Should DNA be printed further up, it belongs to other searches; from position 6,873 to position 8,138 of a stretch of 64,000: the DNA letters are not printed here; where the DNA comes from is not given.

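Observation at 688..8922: Three NHL-repeat propellers and a 10-blade PD40 lipoprotein are interleaved with the OmcS-like genes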

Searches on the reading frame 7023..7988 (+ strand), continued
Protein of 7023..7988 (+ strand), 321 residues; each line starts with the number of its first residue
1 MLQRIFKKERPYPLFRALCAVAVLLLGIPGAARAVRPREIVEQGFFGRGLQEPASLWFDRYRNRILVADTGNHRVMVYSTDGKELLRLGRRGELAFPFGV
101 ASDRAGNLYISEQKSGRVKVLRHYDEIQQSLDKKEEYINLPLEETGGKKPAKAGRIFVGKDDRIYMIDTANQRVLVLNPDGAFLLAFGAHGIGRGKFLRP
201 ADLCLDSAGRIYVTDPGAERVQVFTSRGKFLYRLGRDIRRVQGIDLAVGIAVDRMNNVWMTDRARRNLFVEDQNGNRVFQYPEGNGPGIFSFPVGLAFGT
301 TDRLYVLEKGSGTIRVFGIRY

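Call 79: fold_search(model_id=the predicted structure, library=pdb)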
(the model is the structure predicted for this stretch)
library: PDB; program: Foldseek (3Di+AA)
matches with E <= 10: 1764; with E <= 0.001: 1310
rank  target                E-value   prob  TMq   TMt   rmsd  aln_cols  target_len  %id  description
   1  6xg7                  4.5e-19  1.00  0.71  0.79   4.3       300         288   23  1.3 A Resolution Structure of the of the NHL Repeat Region of D. melanogaster Thin (released 2020-12-16)
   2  7qrv_B                1.1e-18  1.00  0.73  0.84   3.7       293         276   22  Crystal structure of NHL domain of TRIM2 (full C-terminal) (released 2022-05-04)
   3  7qrv_D                2.6e-18  1.00  0.72  0.82   3.7       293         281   22  Crystal structure of NHL domain of TRIM2 (full C-terminal) (released 2022-05-04)
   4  7b2r_A                2.7e-18  1.00  0.74  0.85   4.4       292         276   23  Crystal structure of NHL domain of TRIM2 (released 2021-01-13)
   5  7qrv_A                3.0e-18  1.00  0.72  0.82   3.7       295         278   23  Crystal structure of NHL domain of TRIM2 (full C-terminal) (released 2022-05-04)
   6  7qrw                  3.8e-18  1.00  0.72  0.83   3.9       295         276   22  Crystal structure of NHL domain of TRIM3 (released 2022-05-04)
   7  7b2r_B                7.5e-18  1.00  0.73  0.85   3.3       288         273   23  Crystal structure of NHL domain of TRIM2 (released 2021-01-13)
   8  7b96_A                7.5e-18  1.00  0.72  0.82   3.7       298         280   23  NHL domain of human TRIM2 (released 2022-01-12)
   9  6d69                  1.5e-17  1.00  0.71  0.77   4.3       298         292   23  Crystal Structure of the NHL Repeat Region of D. melanogaster Thin (released 2019-04-24)
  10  6fq3_A                2.0e-16  1.00  0.70  0.59   5.4       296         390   23  Crystal structure of Danio rerio Lin41 filamin-NHL domains in complex with lin-29A 5'UTR 13mer RNA (released 2018-05-09)
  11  8j72_B                2.6e-16  1.00  0.70  0.80   4.0       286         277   22  Crystal structure of mammalian Trim71 in complex with lncRNA Trincr1 (released 2024-03-06)
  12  7qrx_A                3.7e-16  1.00  0.70  0.80   4.2       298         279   22  Crystal structure of NHL domain of TRIM71 (released 2022-05-04)
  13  6fpt_B                6.0e-16  1.00  0.69  0.58   4.6       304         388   23  Crystal structure of Danio rerio Lin41 filamin-NHL domains (released 2018-05-09)
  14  8j72_A                1.3e-15  1.00  0.70  0.81   3.8       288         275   22  Crystal structure of mammalian Trim71 in complex with lncRNA Trincr1 (released 2024-03-06)
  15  7nyq_B                4.0e-15  1.00  0.69  0.80   3.6       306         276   18  Crystal structure of the Mei-P26 NHL domain (released 2022-05-04)
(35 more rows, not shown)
